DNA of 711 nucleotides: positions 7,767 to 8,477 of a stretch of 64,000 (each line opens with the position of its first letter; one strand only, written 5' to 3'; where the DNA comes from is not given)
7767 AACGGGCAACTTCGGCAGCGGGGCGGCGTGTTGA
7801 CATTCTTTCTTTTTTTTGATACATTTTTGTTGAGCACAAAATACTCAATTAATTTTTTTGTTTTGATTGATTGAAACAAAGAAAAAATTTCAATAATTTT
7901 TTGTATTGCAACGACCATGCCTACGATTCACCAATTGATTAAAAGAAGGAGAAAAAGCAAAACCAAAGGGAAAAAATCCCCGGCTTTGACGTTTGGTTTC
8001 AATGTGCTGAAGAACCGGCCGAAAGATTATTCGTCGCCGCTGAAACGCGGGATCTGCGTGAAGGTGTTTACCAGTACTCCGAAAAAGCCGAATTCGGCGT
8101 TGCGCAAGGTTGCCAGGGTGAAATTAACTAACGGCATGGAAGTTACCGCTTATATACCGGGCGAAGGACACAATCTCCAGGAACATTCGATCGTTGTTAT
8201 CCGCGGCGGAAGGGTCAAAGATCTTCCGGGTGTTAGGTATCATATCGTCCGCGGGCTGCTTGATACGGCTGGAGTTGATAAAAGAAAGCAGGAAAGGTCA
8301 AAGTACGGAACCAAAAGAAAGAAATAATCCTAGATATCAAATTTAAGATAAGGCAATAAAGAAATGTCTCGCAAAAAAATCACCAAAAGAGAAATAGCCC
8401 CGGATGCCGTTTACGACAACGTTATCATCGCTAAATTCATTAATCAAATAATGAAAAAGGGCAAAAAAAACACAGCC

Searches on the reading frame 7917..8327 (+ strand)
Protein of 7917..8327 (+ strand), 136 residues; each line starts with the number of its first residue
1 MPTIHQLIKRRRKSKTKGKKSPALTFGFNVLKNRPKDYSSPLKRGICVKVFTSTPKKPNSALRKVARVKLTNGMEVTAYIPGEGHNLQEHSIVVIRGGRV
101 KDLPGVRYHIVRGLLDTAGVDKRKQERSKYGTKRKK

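Call 13: search_protein_families(library=pfam, proteins=[window:7917-8327:+])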
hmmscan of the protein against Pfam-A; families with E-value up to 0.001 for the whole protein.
window:7917-8327:+ (136 aa): 1 family
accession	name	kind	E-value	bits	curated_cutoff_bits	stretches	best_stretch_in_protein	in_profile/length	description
PF00164.32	Ribosom_S12_S23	-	1.5e-37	128.1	22.3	1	39-135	10-108/110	Ribosomal protein S12/S23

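Call 15: find_related_loci(query=window:7917-8327:+, collection=genome_contigs, flank=10000)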
Query window:7917-8327:+ (136 aa) in genome_contigs; peptide patterns used: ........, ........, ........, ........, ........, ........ (x = any residue, [..] = any of these).
600 stretches matched a pattern (row limit reached: there are more); 598 encode a relative of the query (tblastn E <= 1e-3); the best 80 are kept; 80 distinct loci.
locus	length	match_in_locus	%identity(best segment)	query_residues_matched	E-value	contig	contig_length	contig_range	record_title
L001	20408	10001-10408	73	1-136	1e-63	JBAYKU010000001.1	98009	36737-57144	MAG: Candidatus Paceibacterota bacterium isolate SO_2016_GW1_87 scaffold00494_OW334_2016, whole genome shotgun sequence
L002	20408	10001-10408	72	1-136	3e-62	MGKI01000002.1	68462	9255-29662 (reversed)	MAG: Candidatus Yanofskybacteria bacterium RIFCSPLOWO2_01_FULL_42_49 rifcsplowo2_01_scaffold_2376, whole genome shotgun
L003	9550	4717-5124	71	1-136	5e-62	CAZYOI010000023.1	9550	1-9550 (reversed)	MAG TPA_asm: uncultured Candidatus Saccharibacteria bacterium isolate SRP141376_co1_120 genome assembly, contig: NODE_13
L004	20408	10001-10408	72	1-136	3e-61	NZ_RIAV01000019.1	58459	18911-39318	Ectobacillus antri strain SYSU K30001 Scaffold19, whole genome shotgun sequence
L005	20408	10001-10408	74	1-136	4e-61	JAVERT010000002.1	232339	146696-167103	MAG: Gudongella sp. isolate BF1_27 scaffold_56_c1_biofilm_2017, whole genome shotgun sequence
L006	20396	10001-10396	73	1-132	5e-61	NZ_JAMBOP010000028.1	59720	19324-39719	Bacillus cytotoxicus strain FAIRING 10M-2.2 NODE_28, whole genome shotgun sequence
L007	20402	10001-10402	72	1-134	5e-61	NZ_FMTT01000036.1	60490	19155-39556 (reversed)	Paenibacillus tianmuensis strain CGMCC 1.8946, whole genome shotgun sequence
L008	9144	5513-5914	70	1-134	2e-60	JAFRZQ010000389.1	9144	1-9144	MAG: Anaerotignum sp. isolate RGIG2943 Goat_Rectum-1__c774800, whole genome shotgun sequence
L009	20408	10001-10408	72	1-136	2e-60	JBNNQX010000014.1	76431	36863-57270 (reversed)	Alkalihalobacillus sp. NPDC127517 NPDC127517_64_F12.ctg-0014, whole genome shotgun sequence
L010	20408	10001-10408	71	1-136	4e-60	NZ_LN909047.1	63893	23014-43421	Paenibacillus rubinfantis strain MT18, whole genome shotgun sequence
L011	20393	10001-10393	73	1-131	3e-60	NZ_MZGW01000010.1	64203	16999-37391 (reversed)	Alkalithermobacter paradoxus strain DSM 7309 CLOTH_contig000010, whole genome shotgun sequence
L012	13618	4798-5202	69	1-134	9e-60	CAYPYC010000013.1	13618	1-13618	MAG TPA_asm: uncultured Dehalococcoidia bacterium isolate binchicken_co46_705 genome assembly, contig: NODE_8634_length_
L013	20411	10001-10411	70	1-136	5e-60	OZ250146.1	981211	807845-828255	MAG: Mycoplasmatales bacterium isolate 0f8ee484-a6a3-43fa-b8c8-860dd6d42187 genome assembly, chromosome: 1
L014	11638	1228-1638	69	1-136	7e-60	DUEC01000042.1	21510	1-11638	MAG TPA_asm: Dehalococcoidia bacterium isolate A328 Contig42, whole genome shotgun sequence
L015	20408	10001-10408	70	1-136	2e-59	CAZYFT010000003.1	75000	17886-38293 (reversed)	MAG TPA_asm: uncultured Candidatus Saccharibacteria bacterium isolate SRP135725_co1_79 genome assembly, contig: NODE_215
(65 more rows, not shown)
